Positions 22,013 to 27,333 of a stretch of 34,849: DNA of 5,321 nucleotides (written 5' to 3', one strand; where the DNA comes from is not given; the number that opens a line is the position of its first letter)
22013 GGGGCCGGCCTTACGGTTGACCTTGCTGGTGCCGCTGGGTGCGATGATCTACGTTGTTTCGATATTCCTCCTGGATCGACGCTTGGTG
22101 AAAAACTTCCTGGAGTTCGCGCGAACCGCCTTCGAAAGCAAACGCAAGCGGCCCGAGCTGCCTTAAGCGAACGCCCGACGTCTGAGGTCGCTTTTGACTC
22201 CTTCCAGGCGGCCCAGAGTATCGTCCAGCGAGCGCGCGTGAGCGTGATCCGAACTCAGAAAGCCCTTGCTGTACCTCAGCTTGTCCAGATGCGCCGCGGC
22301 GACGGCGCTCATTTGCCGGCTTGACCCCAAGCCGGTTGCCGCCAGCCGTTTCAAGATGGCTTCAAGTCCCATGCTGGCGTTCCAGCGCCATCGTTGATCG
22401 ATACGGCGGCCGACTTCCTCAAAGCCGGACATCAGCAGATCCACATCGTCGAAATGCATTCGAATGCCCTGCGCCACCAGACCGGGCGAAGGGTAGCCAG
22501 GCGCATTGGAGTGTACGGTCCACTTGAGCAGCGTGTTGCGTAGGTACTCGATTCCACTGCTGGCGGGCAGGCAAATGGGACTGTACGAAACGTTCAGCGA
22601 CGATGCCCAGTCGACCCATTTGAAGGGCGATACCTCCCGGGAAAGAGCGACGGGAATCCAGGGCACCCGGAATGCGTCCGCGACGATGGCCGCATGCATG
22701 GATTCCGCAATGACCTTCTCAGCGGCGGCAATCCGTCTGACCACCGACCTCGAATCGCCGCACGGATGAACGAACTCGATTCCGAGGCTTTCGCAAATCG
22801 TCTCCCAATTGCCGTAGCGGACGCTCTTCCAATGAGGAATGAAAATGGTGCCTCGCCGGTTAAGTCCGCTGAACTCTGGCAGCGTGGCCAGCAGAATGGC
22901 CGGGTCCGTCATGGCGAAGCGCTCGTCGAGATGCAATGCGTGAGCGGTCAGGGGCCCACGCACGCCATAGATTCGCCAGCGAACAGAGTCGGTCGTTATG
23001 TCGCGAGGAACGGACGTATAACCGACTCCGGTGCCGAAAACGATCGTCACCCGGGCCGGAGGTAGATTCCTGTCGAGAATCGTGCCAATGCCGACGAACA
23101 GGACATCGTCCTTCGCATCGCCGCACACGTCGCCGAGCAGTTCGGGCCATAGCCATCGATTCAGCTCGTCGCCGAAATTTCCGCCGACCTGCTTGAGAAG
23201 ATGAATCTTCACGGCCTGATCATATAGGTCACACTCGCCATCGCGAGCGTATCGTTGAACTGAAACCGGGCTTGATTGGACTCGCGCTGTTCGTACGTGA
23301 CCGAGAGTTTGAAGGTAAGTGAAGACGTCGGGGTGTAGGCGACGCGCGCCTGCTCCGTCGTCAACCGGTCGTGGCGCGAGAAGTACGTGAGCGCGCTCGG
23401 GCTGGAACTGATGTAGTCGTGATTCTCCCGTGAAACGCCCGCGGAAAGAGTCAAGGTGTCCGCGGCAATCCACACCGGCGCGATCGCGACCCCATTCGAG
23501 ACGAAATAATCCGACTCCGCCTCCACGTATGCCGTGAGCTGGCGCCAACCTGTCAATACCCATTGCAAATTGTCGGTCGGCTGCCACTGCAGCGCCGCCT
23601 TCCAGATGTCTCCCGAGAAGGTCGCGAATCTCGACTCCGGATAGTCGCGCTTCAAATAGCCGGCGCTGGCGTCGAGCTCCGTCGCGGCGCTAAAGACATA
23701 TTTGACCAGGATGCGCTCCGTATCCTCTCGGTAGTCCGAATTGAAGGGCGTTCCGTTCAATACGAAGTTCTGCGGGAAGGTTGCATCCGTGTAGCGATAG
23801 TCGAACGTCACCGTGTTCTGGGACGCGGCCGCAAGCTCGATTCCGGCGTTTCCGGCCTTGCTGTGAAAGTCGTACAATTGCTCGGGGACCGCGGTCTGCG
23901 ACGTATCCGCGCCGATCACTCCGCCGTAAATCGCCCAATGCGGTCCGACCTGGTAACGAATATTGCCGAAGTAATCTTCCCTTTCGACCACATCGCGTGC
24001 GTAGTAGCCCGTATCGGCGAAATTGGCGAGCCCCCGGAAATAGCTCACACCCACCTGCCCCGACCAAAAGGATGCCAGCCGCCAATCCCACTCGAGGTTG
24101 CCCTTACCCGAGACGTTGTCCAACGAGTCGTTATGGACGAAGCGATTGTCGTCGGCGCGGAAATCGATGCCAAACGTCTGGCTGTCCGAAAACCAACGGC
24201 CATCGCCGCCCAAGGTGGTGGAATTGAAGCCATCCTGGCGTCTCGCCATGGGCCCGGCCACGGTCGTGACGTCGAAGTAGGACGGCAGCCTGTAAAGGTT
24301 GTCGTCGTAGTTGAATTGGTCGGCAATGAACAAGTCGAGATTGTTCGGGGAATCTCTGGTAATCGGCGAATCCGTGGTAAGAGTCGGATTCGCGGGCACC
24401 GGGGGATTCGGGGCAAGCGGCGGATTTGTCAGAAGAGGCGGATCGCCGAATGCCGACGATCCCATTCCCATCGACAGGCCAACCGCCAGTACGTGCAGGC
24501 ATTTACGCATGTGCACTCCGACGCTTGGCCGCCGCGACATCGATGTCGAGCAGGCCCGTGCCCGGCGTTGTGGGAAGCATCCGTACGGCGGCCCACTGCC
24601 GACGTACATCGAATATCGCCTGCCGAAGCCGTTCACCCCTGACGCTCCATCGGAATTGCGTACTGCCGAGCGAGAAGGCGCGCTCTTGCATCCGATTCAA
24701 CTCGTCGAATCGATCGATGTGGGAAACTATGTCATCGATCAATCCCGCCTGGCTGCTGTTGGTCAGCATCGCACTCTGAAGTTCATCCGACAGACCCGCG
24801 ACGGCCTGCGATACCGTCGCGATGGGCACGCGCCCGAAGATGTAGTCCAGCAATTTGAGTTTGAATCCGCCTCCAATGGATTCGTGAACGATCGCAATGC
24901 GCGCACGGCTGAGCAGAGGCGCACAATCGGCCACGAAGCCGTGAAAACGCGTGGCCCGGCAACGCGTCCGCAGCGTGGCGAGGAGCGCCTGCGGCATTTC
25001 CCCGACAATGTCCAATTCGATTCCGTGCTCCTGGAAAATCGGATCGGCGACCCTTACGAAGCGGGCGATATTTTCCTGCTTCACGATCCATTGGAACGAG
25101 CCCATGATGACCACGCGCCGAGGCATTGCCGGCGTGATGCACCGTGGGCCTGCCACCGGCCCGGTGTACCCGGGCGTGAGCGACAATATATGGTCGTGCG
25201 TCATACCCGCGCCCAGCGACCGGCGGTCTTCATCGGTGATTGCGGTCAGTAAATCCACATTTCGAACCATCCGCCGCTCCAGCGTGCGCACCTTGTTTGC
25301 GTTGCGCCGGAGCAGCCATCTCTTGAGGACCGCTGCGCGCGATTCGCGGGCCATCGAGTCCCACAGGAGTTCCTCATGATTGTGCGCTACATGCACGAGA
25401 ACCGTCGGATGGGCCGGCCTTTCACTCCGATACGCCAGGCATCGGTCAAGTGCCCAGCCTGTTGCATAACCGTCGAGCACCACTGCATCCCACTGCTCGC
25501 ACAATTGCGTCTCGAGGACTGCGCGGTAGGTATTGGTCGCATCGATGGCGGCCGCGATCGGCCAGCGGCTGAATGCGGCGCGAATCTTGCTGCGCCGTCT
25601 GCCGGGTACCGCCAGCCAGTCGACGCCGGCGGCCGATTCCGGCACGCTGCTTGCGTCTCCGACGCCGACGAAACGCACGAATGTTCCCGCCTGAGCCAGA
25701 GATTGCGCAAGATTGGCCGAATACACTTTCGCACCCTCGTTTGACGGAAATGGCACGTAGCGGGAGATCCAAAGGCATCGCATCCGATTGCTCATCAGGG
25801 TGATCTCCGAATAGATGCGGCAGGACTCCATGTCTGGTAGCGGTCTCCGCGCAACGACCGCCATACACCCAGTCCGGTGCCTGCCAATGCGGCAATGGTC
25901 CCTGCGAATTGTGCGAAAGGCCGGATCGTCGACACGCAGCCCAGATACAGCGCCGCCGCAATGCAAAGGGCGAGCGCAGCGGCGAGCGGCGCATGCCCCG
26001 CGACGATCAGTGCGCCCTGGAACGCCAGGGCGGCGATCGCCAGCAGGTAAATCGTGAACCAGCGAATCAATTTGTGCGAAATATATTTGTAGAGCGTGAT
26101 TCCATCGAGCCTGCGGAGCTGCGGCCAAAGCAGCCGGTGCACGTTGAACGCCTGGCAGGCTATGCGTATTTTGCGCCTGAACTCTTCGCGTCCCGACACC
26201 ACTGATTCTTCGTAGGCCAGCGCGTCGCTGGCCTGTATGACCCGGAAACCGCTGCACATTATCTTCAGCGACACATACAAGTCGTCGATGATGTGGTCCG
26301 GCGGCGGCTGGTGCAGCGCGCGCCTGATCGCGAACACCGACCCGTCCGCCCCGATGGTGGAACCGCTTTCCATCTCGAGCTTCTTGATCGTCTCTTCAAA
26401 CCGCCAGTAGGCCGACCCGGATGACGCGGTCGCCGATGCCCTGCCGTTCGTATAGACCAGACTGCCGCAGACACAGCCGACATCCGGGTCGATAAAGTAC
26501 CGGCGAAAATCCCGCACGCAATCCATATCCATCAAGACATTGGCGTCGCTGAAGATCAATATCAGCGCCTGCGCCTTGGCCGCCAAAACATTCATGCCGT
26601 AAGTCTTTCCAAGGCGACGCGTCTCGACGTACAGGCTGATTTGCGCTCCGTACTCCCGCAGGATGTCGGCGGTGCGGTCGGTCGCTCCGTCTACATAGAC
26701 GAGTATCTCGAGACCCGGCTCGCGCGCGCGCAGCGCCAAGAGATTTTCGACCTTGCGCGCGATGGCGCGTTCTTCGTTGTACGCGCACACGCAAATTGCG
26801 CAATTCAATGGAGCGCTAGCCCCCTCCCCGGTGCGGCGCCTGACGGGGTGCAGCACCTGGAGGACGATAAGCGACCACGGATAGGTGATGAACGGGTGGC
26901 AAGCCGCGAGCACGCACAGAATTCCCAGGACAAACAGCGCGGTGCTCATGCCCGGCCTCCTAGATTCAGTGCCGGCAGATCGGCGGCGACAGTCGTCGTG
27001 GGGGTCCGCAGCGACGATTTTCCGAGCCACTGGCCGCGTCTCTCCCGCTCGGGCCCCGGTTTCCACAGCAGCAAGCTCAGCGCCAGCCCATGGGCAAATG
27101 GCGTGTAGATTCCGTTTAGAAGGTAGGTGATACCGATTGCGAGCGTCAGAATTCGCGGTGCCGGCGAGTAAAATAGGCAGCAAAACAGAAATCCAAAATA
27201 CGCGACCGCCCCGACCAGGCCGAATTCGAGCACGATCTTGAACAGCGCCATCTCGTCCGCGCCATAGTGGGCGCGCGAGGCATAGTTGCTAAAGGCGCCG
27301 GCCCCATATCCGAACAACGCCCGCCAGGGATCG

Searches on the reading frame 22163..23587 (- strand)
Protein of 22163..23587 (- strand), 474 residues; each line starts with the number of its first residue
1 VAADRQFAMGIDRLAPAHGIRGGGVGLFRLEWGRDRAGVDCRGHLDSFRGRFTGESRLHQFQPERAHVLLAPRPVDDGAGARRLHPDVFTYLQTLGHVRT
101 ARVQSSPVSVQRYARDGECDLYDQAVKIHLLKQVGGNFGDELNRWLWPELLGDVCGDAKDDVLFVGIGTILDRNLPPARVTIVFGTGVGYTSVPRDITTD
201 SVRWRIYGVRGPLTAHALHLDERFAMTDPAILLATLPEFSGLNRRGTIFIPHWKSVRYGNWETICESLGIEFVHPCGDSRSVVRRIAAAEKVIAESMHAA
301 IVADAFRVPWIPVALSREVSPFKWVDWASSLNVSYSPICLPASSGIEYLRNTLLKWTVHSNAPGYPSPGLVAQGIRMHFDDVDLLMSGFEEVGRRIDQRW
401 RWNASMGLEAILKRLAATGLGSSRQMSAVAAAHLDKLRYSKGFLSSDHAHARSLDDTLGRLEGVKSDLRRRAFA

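Call 28: search_protein_families(library=ncbifam, proteins=[window:22163-23587:-], max_evalue=0.0001)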
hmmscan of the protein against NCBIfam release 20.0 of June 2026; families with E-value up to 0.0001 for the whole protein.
window:22163-23587:- (474 aa): 0 families

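Call 53: search_protein_families(library=pfam, proteins=[window:22163-23587:-], max_evalue=0.001)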
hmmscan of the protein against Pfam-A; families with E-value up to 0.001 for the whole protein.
window:22163-23587:- (474 aa): 1 family
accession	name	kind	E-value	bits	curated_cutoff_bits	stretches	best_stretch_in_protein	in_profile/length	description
PF04230.19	PS_pyruv_trans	-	4.4e-07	30.5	25.3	1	177-315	92-278/280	Polysaccharide pyruvyl transferase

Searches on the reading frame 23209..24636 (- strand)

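Call 3: search_protein_families(library=pfam, proteins=[window:23209-24636:-], max_evalue=0.01)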
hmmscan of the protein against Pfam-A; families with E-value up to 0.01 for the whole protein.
window:23209-24636:- (475 aa): 1 family
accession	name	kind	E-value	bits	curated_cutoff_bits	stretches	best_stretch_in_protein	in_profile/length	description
PF10082.15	BBP2_2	-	1.1e-12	48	23.7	1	319-470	232-375/378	Putative beta-barrel porin 2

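Call 4: search_protein_families(library=ncbifam, proteins=[window:23209-24636:-], max_evalue=0.01)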
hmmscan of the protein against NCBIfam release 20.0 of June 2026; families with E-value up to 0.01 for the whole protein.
window:23209-24636:- (475 aa): 2 families
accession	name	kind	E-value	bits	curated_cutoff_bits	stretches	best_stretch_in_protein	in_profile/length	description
TIGR03014.2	EpsL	equivalog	8.6e-64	215.9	275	1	95-471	13-383/385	XrtB/PEP-CTERM-associated polysaccharide biosynthesis outer membrane protein EpsL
TIGR03016.1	pepcterm_hypo_1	hypoth_equivalog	0.0012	17.9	90.85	1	395-471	406-475/477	TIGR03016 family PEP-CTERM system-associated outer membrane protein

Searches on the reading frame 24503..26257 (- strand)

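Call 3: search_protein_families(library=pfam, proteins=[window:24503-26257:-], max_evalue=0.01)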
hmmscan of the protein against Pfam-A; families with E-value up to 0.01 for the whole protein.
window:24503-26257:- (584 aa): 2 families
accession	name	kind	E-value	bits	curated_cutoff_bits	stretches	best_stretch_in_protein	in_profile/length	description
PF13692.12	Glyco_trans_1_4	-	3e-09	37.7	27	1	380-510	2-136/142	Glycosyl transferases group 1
PF13439.12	Glyco_transf_4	-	2.5e-06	28.1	28.5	1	175-352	3-154/170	Glycosyltransferase Family 4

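Call 4: search_protein_families(library=ncbifam, proteins=[window:24503-26257:-], max_evalue=0.01)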
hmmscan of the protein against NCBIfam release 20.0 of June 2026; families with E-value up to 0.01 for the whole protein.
window:24503-26257:- (584 aa): 1 family
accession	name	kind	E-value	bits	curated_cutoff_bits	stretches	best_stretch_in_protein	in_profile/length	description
TIGR03087.1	stp1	hypoth_equivalog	1.8e-15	57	316.65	1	299-545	140-391/397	TIGR03087 family PEP-CTERM/XrtA system glycosyltransferase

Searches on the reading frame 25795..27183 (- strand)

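Call 3: search_protein_families(library=pfam, proteins=[window:25795-27183:-], max_evalue=0.01)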
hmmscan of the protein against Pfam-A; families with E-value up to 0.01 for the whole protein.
window:25795-27183:- (462 aa): 4 families
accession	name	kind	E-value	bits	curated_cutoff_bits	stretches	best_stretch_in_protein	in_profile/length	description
PF00535.33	Glycos_transf_2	-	3.3e-18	66.6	23.3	1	130-290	2-163/168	Glycosyl transferase family 2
PF13641.12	Glyco_tranf_2_3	-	6.3e-14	53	27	1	128-330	3-216/230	Glycosyltransferase like family 2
PF13632.12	Glyco_trans_2_3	-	1e-09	39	27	1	211-412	4-196/198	Glycosyl transferase family group 2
PF13506.12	Glyco_transf_21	-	2.8e-06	27.3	21.7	1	197-323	22-152/174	Glycosyl transferase family 21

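Call 4: search_protein_families(library=ncbifam, proteins=[window:25795-27183:-], max_evalue=0.01)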
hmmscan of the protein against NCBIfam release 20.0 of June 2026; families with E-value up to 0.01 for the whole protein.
window:25795-27183:- (462 aa): 10 families
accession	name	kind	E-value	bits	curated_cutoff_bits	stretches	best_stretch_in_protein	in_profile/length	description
NF041865.1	EpsU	equivalog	3.8e-12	45.9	700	1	104-222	17-133/394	exopolysaccharide biosynthesis GT2 family glycosyltransferase EpsU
TIGR03937.1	PgaC_IcaA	equivalog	3.1e-10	39.6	422.3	1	128-372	47-297/407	poly-beta-1,6-N-acetyl-D-glucosamine synthase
TIGR04283.1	glyco_like_mftF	equivalog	5.8e-08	32.6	182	1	129-230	2-97/221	TIGR04283 family arsenosugar biosynthesis glycosyltransferase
NF041391.1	DPhHxTase_Halo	equivalog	8.8e-06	24.9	375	1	133-243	2-105/213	dolichyl-phosphate hexose transferase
TIGR04242.1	nodulat_NodC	equivalog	8.6e-05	21.7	550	0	127-250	49-176/395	chitooligosaccharide synthase NodC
TIGR03965.1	mycofact_glyco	equivalog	0.00035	19.6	280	1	118-248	67-197/467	mycofactocin biosynthesis glycosyltransferase MftF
NF053846.1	glyco_with_XrtP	equivalog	0.00044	19.1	520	0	96-179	14-91/440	XrtP-associated glycosyltransferase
NF010496.0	PRK13915.1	equivalog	0.0045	16.1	262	1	127-184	32-90/307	glucosyl-3-phosphoglycerate synthase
NF007482.0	PRK10073.1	equivalog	0.0076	15.3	423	0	128-183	8-61/334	glycosyltransferase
NF041875.1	EPS_EpsD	equivalog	0.0084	15.5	370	0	130-226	3-100/325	exopolysaccharide biosynthesis glycosyltransferase EpsD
